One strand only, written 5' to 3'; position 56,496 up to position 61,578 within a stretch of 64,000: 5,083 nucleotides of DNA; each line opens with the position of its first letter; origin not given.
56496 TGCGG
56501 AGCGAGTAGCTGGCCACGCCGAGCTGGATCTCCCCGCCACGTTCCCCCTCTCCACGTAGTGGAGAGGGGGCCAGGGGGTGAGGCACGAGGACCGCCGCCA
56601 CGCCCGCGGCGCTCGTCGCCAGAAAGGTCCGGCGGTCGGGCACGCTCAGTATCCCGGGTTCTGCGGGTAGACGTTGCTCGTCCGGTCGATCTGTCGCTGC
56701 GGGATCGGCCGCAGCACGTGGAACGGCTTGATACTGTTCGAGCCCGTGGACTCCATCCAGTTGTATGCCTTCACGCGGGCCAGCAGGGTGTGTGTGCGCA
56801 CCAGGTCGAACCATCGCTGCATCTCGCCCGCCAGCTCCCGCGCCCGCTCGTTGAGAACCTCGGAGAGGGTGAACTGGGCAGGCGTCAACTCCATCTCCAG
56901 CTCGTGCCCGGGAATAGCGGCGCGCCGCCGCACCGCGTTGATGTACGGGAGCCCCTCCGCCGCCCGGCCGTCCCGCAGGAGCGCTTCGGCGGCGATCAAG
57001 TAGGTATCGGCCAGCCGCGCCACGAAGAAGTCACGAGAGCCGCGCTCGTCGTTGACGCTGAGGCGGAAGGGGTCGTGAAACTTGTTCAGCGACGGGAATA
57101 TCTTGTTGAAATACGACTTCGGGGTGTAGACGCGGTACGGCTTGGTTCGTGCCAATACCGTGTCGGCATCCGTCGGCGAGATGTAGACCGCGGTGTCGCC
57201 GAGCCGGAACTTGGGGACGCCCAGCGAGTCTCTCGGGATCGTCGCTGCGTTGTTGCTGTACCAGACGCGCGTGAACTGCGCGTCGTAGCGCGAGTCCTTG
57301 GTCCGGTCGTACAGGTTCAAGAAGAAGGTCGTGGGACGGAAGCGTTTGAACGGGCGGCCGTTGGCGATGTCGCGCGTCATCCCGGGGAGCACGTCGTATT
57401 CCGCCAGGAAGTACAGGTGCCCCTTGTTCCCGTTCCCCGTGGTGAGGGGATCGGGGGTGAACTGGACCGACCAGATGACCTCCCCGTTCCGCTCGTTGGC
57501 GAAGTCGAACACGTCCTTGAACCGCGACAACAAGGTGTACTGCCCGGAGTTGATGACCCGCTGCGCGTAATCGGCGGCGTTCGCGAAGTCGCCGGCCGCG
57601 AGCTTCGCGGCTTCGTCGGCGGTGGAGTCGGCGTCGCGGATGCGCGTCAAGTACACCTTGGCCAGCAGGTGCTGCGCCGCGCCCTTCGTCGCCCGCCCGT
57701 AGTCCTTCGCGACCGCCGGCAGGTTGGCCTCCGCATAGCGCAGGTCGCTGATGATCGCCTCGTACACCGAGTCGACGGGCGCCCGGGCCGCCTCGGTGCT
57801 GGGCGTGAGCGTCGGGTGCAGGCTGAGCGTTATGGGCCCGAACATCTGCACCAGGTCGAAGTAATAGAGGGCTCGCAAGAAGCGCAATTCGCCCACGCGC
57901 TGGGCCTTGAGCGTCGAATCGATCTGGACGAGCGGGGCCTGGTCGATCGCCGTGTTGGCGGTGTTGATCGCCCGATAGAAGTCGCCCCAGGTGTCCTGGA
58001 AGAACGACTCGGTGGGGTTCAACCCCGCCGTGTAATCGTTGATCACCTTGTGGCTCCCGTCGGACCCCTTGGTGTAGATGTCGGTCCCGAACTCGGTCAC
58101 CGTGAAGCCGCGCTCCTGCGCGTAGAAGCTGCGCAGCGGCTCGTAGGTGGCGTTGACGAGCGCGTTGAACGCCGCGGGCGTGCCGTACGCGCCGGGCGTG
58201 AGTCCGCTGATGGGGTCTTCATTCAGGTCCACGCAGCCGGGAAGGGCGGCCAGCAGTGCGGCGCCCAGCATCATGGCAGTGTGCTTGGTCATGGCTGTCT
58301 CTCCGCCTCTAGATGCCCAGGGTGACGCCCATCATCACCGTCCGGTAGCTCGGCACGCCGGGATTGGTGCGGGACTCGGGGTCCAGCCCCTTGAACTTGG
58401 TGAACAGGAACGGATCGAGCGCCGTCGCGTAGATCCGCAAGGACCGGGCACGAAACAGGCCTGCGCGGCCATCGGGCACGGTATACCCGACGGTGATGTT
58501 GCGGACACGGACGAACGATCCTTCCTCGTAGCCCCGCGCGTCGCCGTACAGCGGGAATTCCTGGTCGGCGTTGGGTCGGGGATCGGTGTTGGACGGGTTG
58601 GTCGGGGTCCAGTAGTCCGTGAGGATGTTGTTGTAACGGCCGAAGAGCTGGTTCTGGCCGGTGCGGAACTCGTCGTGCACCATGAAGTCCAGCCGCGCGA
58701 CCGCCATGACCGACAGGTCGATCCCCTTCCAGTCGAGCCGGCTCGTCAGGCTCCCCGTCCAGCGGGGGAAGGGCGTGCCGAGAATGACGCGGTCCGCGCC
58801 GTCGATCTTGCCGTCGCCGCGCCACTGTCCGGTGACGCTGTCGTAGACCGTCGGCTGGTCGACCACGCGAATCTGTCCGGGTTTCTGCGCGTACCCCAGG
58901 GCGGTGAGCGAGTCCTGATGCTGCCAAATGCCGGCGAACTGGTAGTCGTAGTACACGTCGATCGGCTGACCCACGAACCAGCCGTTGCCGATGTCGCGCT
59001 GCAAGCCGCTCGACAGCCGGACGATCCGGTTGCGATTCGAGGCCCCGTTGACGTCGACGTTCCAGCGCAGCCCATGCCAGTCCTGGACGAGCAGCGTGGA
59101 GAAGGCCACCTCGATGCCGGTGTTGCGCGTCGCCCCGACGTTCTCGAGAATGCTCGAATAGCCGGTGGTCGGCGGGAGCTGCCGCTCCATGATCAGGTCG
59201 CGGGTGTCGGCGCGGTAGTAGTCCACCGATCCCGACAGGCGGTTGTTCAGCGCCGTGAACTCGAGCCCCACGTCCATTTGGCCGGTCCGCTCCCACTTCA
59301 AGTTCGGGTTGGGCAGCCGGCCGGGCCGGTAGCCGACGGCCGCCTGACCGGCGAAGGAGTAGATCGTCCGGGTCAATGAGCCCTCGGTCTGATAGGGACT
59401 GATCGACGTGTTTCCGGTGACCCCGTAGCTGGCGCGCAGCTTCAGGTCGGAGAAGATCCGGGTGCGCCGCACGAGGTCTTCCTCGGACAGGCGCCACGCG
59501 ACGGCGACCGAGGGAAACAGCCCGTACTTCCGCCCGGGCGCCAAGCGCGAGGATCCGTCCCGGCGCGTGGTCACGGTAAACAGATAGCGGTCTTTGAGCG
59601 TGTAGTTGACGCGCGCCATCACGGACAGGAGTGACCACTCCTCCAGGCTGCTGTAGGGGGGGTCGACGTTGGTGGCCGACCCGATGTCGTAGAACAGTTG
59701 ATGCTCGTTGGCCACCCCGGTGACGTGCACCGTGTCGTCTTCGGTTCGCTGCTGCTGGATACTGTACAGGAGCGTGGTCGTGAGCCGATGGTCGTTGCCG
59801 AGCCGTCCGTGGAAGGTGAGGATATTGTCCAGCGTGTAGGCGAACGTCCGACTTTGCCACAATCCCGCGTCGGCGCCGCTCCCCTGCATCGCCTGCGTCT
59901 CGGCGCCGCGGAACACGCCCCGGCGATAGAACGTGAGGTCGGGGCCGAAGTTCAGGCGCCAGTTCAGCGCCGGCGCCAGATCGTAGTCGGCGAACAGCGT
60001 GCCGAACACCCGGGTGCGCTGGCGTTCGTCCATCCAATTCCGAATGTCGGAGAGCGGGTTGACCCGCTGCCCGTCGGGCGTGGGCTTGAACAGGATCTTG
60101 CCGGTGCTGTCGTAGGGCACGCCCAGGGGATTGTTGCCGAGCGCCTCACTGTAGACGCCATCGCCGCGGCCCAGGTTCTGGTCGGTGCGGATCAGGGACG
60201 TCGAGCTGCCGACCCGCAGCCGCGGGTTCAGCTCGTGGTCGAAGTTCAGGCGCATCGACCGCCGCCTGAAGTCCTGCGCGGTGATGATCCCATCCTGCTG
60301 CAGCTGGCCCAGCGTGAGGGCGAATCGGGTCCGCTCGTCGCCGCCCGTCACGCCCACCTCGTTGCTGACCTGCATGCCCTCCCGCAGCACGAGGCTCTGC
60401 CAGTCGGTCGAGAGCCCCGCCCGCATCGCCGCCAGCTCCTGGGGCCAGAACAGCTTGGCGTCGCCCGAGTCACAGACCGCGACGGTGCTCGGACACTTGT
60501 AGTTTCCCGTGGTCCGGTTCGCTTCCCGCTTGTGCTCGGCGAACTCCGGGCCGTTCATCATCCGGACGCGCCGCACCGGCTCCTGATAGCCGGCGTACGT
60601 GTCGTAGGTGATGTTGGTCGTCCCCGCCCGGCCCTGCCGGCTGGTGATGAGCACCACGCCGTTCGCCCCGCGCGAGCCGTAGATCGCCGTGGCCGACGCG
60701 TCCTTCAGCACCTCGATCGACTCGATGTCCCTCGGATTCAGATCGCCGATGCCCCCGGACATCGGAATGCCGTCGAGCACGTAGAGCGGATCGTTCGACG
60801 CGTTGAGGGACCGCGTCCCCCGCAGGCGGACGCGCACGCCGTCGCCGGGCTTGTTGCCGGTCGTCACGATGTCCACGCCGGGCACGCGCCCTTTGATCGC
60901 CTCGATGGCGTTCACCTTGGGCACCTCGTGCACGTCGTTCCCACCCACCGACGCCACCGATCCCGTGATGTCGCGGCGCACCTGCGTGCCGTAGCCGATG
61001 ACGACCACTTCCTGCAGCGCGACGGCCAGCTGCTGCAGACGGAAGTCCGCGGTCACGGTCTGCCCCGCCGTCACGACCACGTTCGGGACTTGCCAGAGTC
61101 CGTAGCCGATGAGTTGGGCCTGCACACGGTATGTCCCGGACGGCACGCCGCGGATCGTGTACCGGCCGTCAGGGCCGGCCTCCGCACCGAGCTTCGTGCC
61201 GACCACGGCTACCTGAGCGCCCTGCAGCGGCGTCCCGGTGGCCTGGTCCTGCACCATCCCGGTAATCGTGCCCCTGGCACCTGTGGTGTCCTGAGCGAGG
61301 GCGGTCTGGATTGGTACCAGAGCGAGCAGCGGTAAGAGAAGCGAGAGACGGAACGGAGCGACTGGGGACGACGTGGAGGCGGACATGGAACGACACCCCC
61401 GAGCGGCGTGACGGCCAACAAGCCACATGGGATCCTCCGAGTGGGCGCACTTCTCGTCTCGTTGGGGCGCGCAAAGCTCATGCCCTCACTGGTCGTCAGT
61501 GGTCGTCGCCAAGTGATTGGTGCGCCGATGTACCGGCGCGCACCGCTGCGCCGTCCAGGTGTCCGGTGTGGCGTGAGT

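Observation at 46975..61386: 14.4-kb, 10-gene translationally coupled SusC/SusD operon combining periplasmic oxidoreductases, TIM-barrel, DUF1080, PmoA-like and uronate catabolism genes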

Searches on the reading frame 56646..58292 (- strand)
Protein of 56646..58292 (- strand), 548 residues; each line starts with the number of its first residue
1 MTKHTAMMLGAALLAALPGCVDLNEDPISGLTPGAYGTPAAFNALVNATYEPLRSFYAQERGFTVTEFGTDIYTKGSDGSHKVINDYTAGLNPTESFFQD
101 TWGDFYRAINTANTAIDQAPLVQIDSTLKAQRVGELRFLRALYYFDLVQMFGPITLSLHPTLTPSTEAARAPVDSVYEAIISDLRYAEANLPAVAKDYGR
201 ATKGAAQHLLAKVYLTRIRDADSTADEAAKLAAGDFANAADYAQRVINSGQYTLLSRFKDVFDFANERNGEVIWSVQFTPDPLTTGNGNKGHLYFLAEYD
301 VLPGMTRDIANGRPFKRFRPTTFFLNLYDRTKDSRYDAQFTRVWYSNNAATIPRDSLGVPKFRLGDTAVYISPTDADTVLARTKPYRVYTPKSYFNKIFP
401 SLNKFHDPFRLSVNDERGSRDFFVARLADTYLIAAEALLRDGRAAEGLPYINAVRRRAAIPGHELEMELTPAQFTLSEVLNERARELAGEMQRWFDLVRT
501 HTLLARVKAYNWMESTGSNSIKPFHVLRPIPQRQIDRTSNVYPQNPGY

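Call 4: search_protein_families(library=pfam, proteins=[window:56646-58292:-], max_evalue=0.001)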
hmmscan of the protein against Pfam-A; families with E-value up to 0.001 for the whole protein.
window:56646-58292:- (548 aa): 2 families
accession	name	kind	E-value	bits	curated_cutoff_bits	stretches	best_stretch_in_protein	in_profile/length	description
PF07980.17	SusD_RagB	-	3.2e-36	126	23.1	1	271-548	2-297/297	SusD family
PF14322.12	SusD-like_3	-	2.2e-22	80.7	27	1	45-215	21-191/191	Starch-binding associating with outer membrane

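Call 50: search_protein_families(library=ncbifam, proteins=[window:56646-58292:-], max_evalue=0.00001)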
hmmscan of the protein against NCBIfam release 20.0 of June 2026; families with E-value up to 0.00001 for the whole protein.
window:56646-58292:- (548 aa): 2 families
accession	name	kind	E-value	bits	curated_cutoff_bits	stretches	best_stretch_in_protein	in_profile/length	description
NF033071.0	SusD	exception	1.7e-26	92.6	725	2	112-263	129-279/558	starch-binding outer membrane lipoprotein SusD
NF033072.0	NanU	exception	2e-16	60.2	425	1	1-281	1-282/521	SusD family outer membrane lipoprotein NanU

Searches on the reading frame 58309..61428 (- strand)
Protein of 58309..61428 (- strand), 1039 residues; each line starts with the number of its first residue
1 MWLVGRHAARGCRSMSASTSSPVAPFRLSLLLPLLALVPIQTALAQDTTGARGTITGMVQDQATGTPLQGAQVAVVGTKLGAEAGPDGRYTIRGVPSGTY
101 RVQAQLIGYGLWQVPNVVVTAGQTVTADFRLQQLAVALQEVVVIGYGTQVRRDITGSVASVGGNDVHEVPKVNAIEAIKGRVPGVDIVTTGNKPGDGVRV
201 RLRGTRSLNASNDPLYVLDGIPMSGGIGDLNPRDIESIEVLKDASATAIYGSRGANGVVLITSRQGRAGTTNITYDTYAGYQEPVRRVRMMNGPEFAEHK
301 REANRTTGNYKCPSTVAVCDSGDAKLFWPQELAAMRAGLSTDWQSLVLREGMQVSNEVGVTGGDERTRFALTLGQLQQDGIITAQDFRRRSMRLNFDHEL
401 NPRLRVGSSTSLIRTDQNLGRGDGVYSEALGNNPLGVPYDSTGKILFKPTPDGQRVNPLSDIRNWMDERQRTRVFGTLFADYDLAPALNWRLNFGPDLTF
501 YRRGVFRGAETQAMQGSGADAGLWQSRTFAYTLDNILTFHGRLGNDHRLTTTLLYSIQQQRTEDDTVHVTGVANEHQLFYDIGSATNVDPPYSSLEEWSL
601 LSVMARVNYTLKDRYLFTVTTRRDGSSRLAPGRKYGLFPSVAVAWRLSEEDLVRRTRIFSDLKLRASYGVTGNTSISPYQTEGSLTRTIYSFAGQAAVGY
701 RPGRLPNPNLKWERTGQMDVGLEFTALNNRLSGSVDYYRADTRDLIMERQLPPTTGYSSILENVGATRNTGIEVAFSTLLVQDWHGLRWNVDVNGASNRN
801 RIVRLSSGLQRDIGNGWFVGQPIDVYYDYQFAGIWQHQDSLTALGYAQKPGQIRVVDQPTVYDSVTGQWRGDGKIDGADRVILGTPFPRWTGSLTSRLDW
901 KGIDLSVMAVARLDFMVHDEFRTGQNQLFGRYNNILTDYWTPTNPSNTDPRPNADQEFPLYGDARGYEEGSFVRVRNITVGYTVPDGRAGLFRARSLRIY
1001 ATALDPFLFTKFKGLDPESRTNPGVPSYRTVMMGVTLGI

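Call 4: search_protein_families(library=pfam, proteins=[window:58309-61428:-], max_evalue=0.001)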
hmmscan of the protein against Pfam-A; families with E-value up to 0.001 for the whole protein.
window:58309-61428:- (1039 aa): 3 families
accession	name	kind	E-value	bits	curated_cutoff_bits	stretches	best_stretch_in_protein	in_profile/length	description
PF13620.12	CarboxypepD_reg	-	2.8e-18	66.5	32.3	1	54-132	1-82/82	Carboxypeptidase regulatory-like domain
PF07715.20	Plug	-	3.9e-18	66.4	23.9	1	152-258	3-107/107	TonB-dependent Receptor Plug Domain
PF13715.12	CarbopepD_reg_2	-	1.7e-14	54.1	32.2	1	55-143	1-88/88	CarboxypepD_reg-like domain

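Call 50: search_protein_families(library=ncbifam, proteins=[window:58309-61386:-], max_evalue=0.00001)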
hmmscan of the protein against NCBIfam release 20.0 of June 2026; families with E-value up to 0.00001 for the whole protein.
window:58309-61386:- (1025 aa): 4 families
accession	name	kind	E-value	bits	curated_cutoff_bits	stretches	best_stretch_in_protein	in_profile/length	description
TIGR04056.1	OMP_RagA_SusC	subfamily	5.7e-221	736.6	368.25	1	40-1023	2-979/981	SusC/RagA family TonB-linked outer membrane protein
TIGR04057.1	SusC_RagA_signa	signature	2e-18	65.9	46.2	1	220-249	1-30/31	SusC/RagA subfamily TonB-dependent outer membrane receptor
NF052345.1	S_layer_anammox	exception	3.8e-13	47.8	1400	1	33-124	1310-1398/1596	Kustd1514 family S-layer glycoprotein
TIGR01785.1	TonB-hemin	subfamily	1.4e-07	30.4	316.85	0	690-760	460-541/677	TonB-dependent heme/hemoglobin receptor family protein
